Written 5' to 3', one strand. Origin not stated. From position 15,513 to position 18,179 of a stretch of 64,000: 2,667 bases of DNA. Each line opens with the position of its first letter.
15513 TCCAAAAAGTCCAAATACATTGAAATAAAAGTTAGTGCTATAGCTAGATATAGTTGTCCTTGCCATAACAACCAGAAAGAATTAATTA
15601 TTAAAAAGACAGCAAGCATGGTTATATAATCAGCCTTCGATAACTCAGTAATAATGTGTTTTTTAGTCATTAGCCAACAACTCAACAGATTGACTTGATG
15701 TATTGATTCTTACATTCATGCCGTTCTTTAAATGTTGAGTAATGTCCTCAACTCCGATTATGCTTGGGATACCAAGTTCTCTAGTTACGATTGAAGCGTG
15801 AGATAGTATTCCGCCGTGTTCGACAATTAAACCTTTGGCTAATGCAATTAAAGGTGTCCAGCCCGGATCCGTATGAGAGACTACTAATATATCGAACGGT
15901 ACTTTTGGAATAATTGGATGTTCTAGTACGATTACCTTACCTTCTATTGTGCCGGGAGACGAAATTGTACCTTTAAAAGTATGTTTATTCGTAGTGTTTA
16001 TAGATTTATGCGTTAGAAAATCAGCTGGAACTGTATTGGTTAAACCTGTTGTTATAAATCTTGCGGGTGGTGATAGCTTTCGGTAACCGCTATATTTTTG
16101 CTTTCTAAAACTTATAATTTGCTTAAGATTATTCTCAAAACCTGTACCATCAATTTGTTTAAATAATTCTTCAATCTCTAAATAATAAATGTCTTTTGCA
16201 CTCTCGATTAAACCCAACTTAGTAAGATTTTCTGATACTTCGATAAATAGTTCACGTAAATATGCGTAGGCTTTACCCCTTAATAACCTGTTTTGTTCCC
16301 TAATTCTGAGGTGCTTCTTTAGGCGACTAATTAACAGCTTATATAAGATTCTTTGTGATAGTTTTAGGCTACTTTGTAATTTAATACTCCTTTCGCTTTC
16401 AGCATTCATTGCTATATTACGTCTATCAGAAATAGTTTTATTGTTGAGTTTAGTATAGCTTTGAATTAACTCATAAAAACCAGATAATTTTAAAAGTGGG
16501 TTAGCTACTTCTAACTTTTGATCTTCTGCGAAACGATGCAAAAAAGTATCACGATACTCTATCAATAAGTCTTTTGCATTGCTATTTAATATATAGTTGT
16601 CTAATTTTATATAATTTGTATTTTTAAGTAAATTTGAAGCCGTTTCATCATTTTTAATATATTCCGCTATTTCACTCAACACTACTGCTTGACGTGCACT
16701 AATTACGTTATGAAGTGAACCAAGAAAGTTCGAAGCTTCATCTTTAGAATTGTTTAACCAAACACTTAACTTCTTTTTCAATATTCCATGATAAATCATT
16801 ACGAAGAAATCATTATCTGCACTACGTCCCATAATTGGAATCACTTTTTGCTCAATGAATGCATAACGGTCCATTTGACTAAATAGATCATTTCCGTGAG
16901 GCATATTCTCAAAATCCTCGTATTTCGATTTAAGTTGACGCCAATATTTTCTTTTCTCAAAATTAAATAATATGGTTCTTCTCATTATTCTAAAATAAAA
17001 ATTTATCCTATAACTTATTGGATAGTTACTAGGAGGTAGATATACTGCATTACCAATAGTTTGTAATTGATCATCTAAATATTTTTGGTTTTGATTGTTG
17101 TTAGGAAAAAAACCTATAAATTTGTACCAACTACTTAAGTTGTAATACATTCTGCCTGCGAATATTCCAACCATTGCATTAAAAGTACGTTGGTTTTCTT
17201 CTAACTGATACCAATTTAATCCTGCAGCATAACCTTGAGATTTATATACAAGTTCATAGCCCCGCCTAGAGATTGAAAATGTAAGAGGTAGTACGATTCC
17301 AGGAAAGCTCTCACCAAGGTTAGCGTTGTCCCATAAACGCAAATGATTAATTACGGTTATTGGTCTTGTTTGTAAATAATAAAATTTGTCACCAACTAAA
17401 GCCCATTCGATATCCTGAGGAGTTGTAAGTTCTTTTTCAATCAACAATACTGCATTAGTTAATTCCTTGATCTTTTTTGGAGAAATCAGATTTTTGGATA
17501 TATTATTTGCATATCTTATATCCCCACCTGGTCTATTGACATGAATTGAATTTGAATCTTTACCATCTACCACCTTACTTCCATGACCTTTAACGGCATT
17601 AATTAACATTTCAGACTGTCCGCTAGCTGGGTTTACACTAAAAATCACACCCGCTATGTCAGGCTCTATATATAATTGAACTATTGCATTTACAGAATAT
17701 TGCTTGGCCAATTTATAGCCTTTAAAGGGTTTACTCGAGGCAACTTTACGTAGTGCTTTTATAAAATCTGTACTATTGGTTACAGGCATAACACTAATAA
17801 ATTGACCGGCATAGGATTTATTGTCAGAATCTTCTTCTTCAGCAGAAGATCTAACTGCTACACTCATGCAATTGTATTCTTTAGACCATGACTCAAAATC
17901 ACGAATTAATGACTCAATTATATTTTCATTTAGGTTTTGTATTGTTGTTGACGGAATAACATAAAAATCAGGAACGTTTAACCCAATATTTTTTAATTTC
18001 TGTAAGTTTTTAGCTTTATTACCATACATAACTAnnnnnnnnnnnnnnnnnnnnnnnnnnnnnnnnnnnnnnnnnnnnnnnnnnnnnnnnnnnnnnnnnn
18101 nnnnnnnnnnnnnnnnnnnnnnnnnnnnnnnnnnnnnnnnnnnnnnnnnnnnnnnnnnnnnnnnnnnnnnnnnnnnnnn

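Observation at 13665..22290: AT-rich ~8.6 kb membrane-lipid/head-group cluster wedged between tig and clpP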

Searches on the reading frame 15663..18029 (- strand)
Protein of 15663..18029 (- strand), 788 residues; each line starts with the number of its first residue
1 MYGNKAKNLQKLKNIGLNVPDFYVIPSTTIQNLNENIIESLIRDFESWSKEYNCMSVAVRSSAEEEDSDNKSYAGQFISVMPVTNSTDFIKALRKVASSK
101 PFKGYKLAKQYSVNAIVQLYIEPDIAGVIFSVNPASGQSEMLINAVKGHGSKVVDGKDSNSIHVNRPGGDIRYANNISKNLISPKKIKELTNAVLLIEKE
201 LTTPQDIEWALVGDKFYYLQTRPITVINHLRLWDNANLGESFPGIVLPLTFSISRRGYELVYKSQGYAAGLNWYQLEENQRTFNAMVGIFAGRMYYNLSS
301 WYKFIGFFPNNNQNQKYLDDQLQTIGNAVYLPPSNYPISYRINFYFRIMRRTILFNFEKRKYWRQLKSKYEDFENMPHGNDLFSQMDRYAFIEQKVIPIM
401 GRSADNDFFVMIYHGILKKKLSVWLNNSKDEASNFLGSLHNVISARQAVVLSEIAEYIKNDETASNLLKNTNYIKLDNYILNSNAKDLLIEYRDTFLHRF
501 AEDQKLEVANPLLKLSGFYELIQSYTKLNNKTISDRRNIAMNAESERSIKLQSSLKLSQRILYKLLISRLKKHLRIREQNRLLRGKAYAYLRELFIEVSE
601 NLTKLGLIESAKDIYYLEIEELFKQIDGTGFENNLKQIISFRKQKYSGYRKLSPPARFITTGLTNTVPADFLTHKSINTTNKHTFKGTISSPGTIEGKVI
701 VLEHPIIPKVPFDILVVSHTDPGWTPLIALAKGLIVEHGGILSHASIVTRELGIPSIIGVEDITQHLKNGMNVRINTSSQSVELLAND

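Call 7: search_protein_families(library=pfam, proteins=[window:15666-18029:-], max_evalue=0.01)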
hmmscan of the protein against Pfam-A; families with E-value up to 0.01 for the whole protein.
window:15666-18029:- (788 aa): 2 families
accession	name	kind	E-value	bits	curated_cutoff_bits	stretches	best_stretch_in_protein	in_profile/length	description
PF01326.24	PPDK_N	-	4.6e-33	115.3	27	1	33-228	77-313/328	Pyruvate phosphate dikinase, AMP/ATP-binding domain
PF00391.29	PEP-utilizers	-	9.1e-20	70.5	23.1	1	713-778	5-70/72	PEP-utilising enzyme, mobile domain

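Call 8: search_protein_families(library=ncbifam, proteins=[window:15666-18029:-], max_evalue=0.01)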
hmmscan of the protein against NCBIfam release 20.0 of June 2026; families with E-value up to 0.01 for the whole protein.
window:15666-18029:- (788 aa): 27 families (the best 25 are shown)
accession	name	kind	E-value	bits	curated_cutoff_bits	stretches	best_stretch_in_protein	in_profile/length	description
NF004881.0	PRK06241.2-2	equivalog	6.4e-125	418.5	883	1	55-786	107-891/898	phosphoenolpyruvate synthase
NF004882.0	PRK06241.2-3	equivalog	6.9e-90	302.3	850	1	52-786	97-820/827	phosphoenolpyruvate synthase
NF004883.0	PRK06241.2-4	equivalog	2.3e-85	287.5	1063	2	199-783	302-911/928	phosphoenolpyruvate synthase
NF004878.0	PRK06241.1-3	subfamily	1.3e-62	212.2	945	3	411-785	513-889/891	phosphoenolpyruvate synthase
NF052632.1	undecylprod_RedH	equivalog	1.7e-57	195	1350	2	181-785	250-878/880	undecylprodigiosin ligase RedH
NF004877.0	PRK06241.1-2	subfamily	4e-54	184.2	866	3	415-785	497-868/869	phosphoenolpyruvate synthase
NF004880.0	PRK06241.2-1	equivalog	1.8e-48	165.2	972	2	564-785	623-837/837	phosphoenolpyruvate synthase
NF052631.1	prodigiosin_PigC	equivalog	8.6e-48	162.9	1300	3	418-781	511-878/883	prodigiosin ligase PigC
NF041857.1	RIF_Ptrans_rph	equivalog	8.7e-46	156.7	999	3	565-785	652-864/864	rifamycin-inactivating phosphotransferase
NF004879.0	PRK06241.1-4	equivalog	3.4e-45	154.5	976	3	418-785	500-868/868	phosphoenolpyruvate synthase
NF005057.0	PRK06464.1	equivalog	2e-43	148.5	598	3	656-777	332-452/798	phosphoenolpyruvate synthase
TIGR01418.1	PEP_synth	equivalog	1.9e-38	132.4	739.75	3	677-778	346-449/784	pyruvate, water dikinase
NF004508.0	PRK05849.1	equivalog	4.7e-30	104.3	501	2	3-229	12-222/789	hypothetical protein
NF000283.1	RPH_KJ151292.1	equivalog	2.5e-27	95.5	1700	2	585-785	673-864/865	rifamycin-inactivating phosphotransferase Rph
NF006153.0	PRK08296.1-5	subfamily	7.5e-23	80.7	578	1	654-785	473-606/608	hypothetical protein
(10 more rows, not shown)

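Call 9: find_encoding_contigs(protein=window:15663-18029:-, flank=10000, max_places=6)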
Protein window:15663-18029:- (788 aa): 1 contig read that carries it; 1 place shown.
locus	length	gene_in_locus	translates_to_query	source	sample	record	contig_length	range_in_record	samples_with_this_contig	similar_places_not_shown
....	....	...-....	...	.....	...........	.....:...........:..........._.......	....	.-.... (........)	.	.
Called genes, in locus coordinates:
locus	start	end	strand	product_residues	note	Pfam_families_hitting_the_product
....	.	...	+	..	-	?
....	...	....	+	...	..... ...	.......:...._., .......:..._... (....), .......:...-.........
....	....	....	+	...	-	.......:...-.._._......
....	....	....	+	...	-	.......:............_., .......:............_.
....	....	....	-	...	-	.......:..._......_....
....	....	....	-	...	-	?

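Call 10: find_homologous_proteins(query=window:15666-18029:-)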
Query window:15666-18029:- (788 aa): 2215 proteins with E <= 0.001 among 8000 candidates; the best 120 are listed.
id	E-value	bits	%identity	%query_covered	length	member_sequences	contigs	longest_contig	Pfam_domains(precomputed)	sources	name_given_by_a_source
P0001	0.0e+0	1764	100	100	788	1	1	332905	PF00391.30,PF01326.25,PF27448.1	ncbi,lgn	-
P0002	0.0e+0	1224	69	100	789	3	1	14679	PF00391.30,PF01326.25,PF27448.1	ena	-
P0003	0.0e+0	1068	60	100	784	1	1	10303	PF00391.30,PF01326.25,PF27448.1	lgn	-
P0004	0.0e+0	1063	60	100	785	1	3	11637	PF00391.30,PF01326.25,PF27448.1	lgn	-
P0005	0.0e+0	1058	61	100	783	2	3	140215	PF00391.30,PF01326.25,PF27448.1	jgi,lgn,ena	-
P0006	0.0e+0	1056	60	100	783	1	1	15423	PF00391.30,PF01326.25,PF27448.1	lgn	-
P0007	0.0e+0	1056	59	100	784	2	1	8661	PF00391.30,PF01326.25,PF27448.1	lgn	-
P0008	0.0e+0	1047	60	100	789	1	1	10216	PF00391.30,PF01326.25,PF27448.1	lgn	-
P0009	0.0e+0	1047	60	100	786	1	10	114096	PF00391.30,PF01326.25,PF27448.1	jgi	jgi:phosphohistidine swiveling domain-containing protein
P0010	0.0e+0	1043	59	100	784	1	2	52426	PF00391.30,PF01326.25,PF27448.1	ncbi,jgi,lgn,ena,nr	ncbi:MAG TPA: PEP/pyruvate-binding domain-containing protein [Verrucomicrobiae bacterium]|nr:PEP/pyr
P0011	0.0e+0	1038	59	100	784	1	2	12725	PF00391.30,PF01326.25,PF27448.1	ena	-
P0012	0.0e+0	1035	59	100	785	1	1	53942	PF00391.30,PF01326.25,PF27448.1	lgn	-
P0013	0.0e+0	1029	60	100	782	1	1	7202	PF00391.30,PF01326.25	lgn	-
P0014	0.0e+0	1024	58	99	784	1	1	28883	PF00391.30,PF01326.25,PF27448.1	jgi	jgi:rifampicin phosphotransferase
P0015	0.0e+0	1023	59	100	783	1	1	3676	PF00391.30,PF01326.25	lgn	-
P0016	0.0e+0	1018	58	100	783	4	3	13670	PF00391.30,PF01326.25,PF27448.1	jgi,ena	-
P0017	3.3e-298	1009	57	100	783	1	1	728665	PF00391.30,PF01326.25,PF27448.1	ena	-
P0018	6.4e-298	1008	57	100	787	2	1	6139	PF00391.30,PF01326.25,PF27448.1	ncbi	-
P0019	3.4e-294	996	56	100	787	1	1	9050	PF00391.30,PF01326.25,PF27448.1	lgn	-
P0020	4.1e-292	989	56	100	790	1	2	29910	PF00391.30,PF01326.25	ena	-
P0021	4.7e-291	986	57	100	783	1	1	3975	PF00391.30,PF01326.25,PF27448.1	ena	-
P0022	4.8e-291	986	56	100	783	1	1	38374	PF00391.30,PF01326.25,PF27448.1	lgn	-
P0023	2.3e-290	983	55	99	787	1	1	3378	PF00391.30,PF01326.25,PF27448.1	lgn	-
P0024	9.4e-290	981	55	100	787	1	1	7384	PF00391.30,PF01326.25,PF27448.1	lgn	-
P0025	1.3e-289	981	56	100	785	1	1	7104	PF00391.30,PF01326.25,PF27448.1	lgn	-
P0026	2.7e-288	976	56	99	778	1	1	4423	PF00391.30,PF01326.25,PF27448.1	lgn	-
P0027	1.8e-286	970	55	100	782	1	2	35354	PF00391.30,PF01326.25,PF27448.1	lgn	-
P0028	9.0e-283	958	56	100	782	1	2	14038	PF00391.30,PF01326.25,PF27448.1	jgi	jgi:rifampicin phosphotransferase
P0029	2.2e-281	954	54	100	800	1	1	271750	PF00391.30,PF01326.25,PF27448.1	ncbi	-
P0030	8.9e-278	942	55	100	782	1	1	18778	PF00391.30,PF01326.25,PF27448.1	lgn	-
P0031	2.2e-275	934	54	100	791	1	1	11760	PF00391.30,PF01326.25,PF27448.1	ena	-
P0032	8.5e-269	912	52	99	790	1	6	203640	PF00391.30,PF01326.25,PF27448.1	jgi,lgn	jgi:rifampicin phosphotransferase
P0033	1.0e-268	912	51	100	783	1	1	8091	PF00391.30,PF01326.25,PF27448.1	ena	-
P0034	6.5e-268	909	50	100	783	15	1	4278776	PF00391.30,PF01326.25,PF27448.1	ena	-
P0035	1.9e-266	904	51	100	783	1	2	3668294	PF00391.30,PF01326.25,PF27448.1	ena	-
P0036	6.0e-265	899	51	100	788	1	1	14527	PF00391.30,PF01326.25,PF27448.1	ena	-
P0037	9.2e-265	899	50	100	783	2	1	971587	PF00391.30,PF01326.25,PF27448.1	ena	-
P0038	1.8e-264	898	50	100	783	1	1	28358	PF00391.30,PF01326.25,PF27448.1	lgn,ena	-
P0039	6.7e-263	892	51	100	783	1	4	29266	PF00391.30,PF01326.25,PF27448.1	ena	-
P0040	1.7e-262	891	50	100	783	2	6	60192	PF00391.30,PF01326.25,PF27448.1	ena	-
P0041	5.1e-245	833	49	99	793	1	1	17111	PF00391.30,PF01326.25,PF27448.1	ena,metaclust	metaclust:\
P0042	5.1e-245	833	49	99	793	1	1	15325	PF00391.30,PF01326.25,PF27448.1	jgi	-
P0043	1.2e-240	819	49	100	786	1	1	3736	PF00391.30,PF01326.25,PF27448.1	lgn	-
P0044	3.0e-240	818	49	100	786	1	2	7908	PF00391.30,PF01326.25,PF27448.1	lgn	-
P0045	6.2e-240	817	49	99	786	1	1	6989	PF00391.30,PF01326.25,PF27448.1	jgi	jgi:phosphohistidine swiveling domain-containing protein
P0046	1.1e-239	816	49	100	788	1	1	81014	PF00391.30,PF01326.25,PF27448.1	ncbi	-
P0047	2.7e-238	811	49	99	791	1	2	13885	PF00391.30,PF01326.25,PF27448.1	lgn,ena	-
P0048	3.5e-238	811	48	99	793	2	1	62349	PF00391.30,PF01326.25,PF27448.1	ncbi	-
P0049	1.1e-237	809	49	99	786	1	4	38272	PF00391.30,PF01326.25,PF27448.1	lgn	-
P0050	1.8e-237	808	48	99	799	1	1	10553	PF00391.30,PF01326.25,PF27448.1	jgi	jgi:phosphohistidine swiveling domain-containing protein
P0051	5.2e-237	807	49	99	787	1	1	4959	PF00391.30,PF01326.25,PF27448.1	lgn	-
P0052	4.1e-236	804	48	99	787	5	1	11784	PF00391.30,PF01326.25,PF27448.1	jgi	jgi:phosphohistidine swiveling domain-containing protein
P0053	5.7e-236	803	49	99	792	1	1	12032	PF00391.30,PF01326.25,PF27448.1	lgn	-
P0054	7.0e-236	803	47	100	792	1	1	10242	PF00391.30,PF01326.25,PF27448.1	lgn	-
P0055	2.2e-235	801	47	99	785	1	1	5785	PF00391.30,PF01326.25,PF27448.1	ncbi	-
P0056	2.5e-235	801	49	99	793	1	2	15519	PF00391.30,PF01326.25,PF27448.1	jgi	jgi:phosphoenolpyruvate synthase/pyruvate phosphate dikinase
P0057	1.0e-234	799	47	99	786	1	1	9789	PF00391.30,PF01326.25,PF27448.1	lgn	-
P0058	2.7e-234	798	48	99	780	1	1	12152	PF00391.30,PF01326.25,PF27448.1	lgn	-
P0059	5.6e-234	797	48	99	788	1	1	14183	PF00391.30,PF01326.25,PF27448.1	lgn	-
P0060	3.7e-232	791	48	99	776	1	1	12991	PF00391.30,PF01326.25,PF27448.1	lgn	-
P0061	5.3e-232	790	47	99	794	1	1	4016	PF00391.30,PF01326.25,PF27448.1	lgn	-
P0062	6.0e-232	790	47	99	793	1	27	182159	PF00391.30,PF01326.25,PF27448.1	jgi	jgi:phosphohistidine swiveling domain-containing protein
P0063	7.2e-232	790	48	99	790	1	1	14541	PF00391.30,PF01326.25,PF27448.1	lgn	-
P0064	1.1e-231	789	48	99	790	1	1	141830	PF00391.30,PF01326.25,PF27448.1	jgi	jgi:phosphoenolpyruvate synthase/pyruvate phosphate dikinase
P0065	1.4e-230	786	47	99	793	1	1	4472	PF00391.30,PF01326.25,PF27448.1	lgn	-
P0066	4.9e-230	784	48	99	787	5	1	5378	PF00391.30,PF01326.25,PF27448.1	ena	-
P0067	1.5e-229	782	48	99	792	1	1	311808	PF00391.30,PF01326.25,PF27448.1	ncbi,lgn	-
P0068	1.6e-229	782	46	99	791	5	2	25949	PF00391.30,PF01326.25,PF27448.1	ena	-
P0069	1.8e-229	782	48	99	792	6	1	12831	PF00391.30,PF01326.25,PF27448.1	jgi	jgi:phosphohistidine swiveling domain-containing protein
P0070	3.3e-229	781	49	100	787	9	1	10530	PF00391.30,PF01326.25,PF27448.1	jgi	jgi:phosphohistidine swiveling domain-containing protein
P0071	6.3e-229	780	47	99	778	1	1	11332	PF00391.30,PF01326.25,PF27448.1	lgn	-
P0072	1.5e-228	779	47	99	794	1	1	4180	PF00391.30,PF01326.25,PF27448.1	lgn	-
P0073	3.4e-228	778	47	99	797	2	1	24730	PF00391.30,PF01326.25,PF27448.1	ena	-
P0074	6.7e-228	777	68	64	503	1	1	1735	PF00391.30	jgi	jgi:pyruvate,water dikinase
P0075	7.9e-228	777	47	99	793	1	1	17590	PF00391.30,PF01326.25,PF27448.1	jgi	jgi:phosphohistidine swiveling domain-containing protein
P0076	1.8e-227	775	47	100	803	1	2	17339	PF00391.30,PF01326.25,PF27448.1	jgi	jgi:phosphohistidine swiveling domain-containing protein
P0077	1.6e-226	772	47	99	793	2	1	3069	PF00391.30,PF01326.25,PF27448.1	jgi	jgi:rifampicin phosphotransferase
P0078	2.0e-226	772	47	99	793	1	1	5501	PF00391.30,PF01326.25,PF27448.1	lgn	-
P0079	2.9e-226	771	47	99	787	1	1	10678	PF00391.30,PF01326.25,PF27448.1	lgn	-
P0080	2.4e-224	765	47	99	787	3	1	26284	PF00391.30,PF01326.25,PF27448.1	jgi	-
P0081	8.4e-223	760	47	99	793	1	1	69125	PF00391.30,PF01326.25,PF27448.1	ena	-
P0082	9.3e-223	760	46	99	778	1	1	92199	PF00391.30,PF01326.25,PF27448.1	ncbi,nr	ncbi:MAG: hypothetical protein JWN01_1229 [Patescibacteria group bacterium]|nr:hypothetical protein 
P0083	1.1e-222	759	47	99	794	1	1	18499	PF00391.30,PF01326.25,PF27448.1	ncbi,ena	-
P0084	1.4e-222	759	45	99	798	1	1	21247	PF00391.30,PF01326.25,PF27448.1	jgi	jgi:pyruvate,water dikinase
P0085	2.4e-221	755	46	100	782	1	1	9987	PF00391.30,PF01326.25,PF27448.1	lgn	-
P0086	6.9e-221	754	47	99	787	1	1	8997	PF00391.30,PF01326.25,PF27448.1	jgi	jgi:phosphohistidine swiveling domain-containing protein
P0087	8.1e-221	753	47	99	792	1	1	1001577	PF00391.30,PF01326.25,PF27448.1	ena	-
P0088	3.3e-220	751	47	99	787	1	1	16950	PF00391.30,PF01326.25,PF27448.1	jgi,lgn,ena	-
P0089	3.7e-217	741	47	100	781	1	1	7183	PF00391.30,PF01326.25,PF27448.1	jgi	jgi:pyruvate,water dikinase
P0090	1.1e-215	736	46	99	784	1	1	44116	PF00391.30,PF01326.25,PF27448.1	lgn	-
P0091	7.9e-215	734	57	71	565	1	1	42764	PF00391.30,PF27448.1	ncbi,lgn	-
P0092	3.8e-214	731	57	71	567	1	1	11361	PF00391.30,PF27448.1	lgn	-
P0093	1.3e-210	720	56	71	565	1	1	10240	PF00391.30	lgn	-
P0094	4.0e-208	711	56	71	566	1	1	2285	PF00391.30,PF27448.1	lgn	-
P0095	3.6e-207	708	56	71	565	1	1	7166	PF00391.30,PF27448.1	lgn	-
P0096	4.9e-206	704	55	71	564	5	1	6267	PF00391.30,PF27448.1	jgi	-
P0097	3.7e-205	702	44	100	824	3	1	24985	PF00391.30,PF01326.25,PF27448.1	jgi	jgi:phosphohistidine swiveling domain-containing protein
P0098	5.2e-203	694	56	71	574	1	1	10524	PF00391.30,PF27448.1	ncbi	-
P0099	3.7e-198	678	56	68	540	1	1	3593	PF00391.30,PF27448.1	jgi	jgi:phosphohistidine swiveling domain-containing protein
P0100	4.0e-195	668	47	68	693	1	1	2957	PF00391.30,PF01326.25,PF27448.1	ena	-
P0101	2.4e-180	619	41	100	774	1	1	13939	PF00391.30,PF01326.25,PF27448.1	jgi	jgi:phosphohistidine swiveling domain-containing protein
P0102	8.1e-98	347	33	99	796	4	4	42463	PF00391.30,PF01326.25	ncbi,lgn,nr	ncbi:MAG: putative phosphoenolpyruvate synthase [Candidatus Woesearchaeota archaeon]|nr:putative pho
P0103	2.0e-96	342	30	99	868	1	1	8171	PF00391.30,PF01326.25,PF27448.1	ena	-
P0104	3.1e-89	318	30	99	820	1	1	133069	PF00391.30,PF01326.25,PF27448.1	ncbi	-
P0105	1.0e-88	317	28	99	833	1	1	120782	PF00391.30,PF01326.25,PF27448.1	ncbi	-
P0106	1.2e-88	316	32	99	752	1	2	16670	PF00391.30,PF01326.25,PF27448.1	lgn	-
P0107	2.7e-88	315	32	99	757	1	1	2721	PF00391.30,PF01326.25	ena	-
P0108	4.5e-88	314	29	100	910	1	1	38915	PF00391.30,PF01326.25,PF27448.1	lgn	-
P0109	1.0e-87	313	30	99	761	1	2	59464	PF00391.30,PF01326.25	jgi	-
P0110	1.5e-87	313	28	99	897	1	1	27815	PF00391.30,PF01326.25,PF27448.1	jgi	-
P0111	2.0e-87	312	30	99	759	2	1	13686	PF00391.30,PF01326.25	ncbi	-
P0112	2.9e-87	312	31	99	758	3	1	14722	PF00391.30,PF01326.25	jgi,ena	-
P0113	4.3e-87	311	31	99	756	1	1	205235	PF00391.30,PF01326.25,PF27448.1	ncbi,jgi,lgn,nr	ncbi:MAG: pyruvate, water dikinase [Parcubacteria bacterium C7867-008]|nr:MAG: pyruvate, water dikin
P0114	4.7e-87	311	31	99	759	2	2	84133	PF00391.30,PF01326.25,PF27448.1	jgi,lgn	jgi:phosphohistidine swiveling domain-containing protein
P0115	5.9e-87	311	31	98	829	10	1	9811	PF00391.30,PF01326.25,PF27448.1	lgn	-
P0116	9.5e-87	310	30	100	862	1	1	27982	PF00391.30,PF01326.25,PF27448.1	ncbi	-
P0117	4.5e-86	308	30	96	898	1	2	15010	PF00391.30,PF01326.25,PF27448.1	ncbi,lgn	-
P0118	4.3e-85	305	31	99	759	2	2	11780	PF00391.30,PF01326.25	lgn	-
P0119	6.5e-85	304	32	99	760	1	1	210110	PF00391.30,PF01326.25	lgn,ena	-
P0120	7.8e-85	304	31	99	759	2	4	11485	PF00391.30,PF01326.25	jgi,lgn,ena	-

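Call 11: find_encoding_contigs(protein=P0002, flank=10000, max_places=2)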
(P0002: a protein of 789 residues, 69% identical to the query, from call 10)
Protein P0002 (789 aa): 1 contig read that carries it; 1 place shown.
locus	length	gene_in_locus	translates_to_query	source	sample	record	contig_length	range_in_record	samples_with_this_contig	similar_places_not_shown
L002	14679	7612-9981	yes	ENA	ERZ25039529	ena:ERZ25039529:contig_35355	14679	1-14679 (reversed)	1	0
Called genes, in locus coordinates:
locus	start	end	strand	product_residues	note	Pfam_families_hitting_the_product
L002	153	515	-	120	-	-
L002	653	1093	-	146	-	PF00903:Glyoxalase (weak), PF06983:3-dmu-9_3-mt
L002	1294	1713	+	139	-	-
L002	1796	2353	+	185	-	-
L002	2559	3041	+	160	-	PF13091:PLDc_2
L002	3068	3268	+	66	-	-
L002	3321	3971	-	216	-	-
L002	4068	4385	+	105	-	-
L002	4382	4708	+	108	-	-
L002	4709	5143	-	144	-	PF08241:Methyltransf_11 (faint)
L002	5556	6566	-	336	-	PF01040:UbiA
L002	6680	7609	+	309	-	PF01040:UbiA (weak)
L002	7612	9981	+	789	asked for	PF01326:PPDK_N, PF27448:Rph_4th (weak), PF00391:PEP-utilizers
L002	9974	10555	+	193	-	PF01066:CDP-OH_P_transf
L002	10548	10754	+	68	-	-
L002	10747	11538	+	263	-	PF00583:Acetyltransf_1 (weak), PF13673:Acetyltransf_10 (faint), PF13508:Acetyltransf_7 (weak)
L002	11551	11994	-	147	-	PF01467:CTP_transf_like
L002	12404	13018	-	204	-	PF13814:Replic_Relax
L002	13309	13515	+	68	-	PF13560:HTH_31, PF12844:HTH_19, PF01381:HTH_3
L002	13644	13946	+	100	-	-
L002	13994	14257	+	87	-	-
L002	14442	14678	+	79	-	?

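Call 12: find_encoding_contigs(protein=P0034, flank=10000, max_places=2)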
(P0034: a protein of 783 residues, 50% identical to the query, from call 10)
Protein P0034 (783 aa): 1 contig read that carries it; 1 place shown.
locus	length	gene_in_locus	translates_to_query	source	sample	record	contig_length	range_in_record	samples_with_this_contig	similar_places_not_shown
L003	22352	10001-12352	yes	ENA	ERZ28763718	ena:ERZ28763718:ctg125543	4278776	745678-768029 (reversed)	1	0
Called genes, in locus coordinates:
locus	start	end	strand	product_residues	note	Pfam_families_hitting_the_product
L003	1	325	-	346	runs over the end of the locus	PF04227:Indigoidine_A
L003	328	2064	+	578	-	PF00501:AMP-binding, PF13193:AMP-binding_C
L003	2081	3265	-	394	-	PF00155:Aminotran_1_2, PF01053:Cys_Met_Meta_PP (faint)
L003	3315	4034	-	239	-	PF00085:Thioredoxin (faint), PF00578:AhpC-TSA, PF08534:Redoxin, PF13098:Thioredoxin_2, PF13905:Thioredoxin_8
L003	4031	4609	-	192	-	PF02600:DsbB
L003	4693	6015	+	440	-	-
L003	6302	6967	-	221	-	-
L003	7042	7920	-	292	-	PF02353:CMAS, PF13489:Methyltransf_23, PF13847:Methyltransf_31, PF08241:Methyltransf_11, PF08242:Methyltransf_12, PF13649:Methyltransf_25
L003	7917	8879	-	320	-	PF01040:UbiA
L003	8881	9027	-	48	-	-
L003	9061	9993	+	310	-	-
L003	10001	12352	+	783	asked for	PF01326:PPDK_N, PF27448:Rph_4th, PF00391:PEP-utilizers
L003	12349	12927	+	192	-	PF01066:CDP-OH_P_transf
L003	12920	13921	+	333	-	-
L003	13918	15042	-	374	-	PF00465:Fe-ADH, PF13685:Fe-ADH_2 (faint), PF25137:ADH_Fe_C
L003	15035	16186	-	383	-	PF02776:TPP_enzyme_N, PF02775:TPP_enzyme_C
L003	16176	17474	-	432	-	PF01467:CTP_transf_like, PF13714:PEP_mutase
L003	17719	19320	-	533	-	-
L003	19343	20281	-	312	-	PF00296:Bac_luciferase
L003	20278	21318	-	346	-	PF21686:LigD_Prim-Pol, PF01896:DNA_primase_S (weak)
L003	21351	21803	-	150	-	PF01220:DHquinase_II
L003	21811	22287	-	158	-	PF01202:SKI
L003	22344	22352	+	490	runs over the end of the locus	PF00501:AMP-binding, PF13193:AMP-binding_C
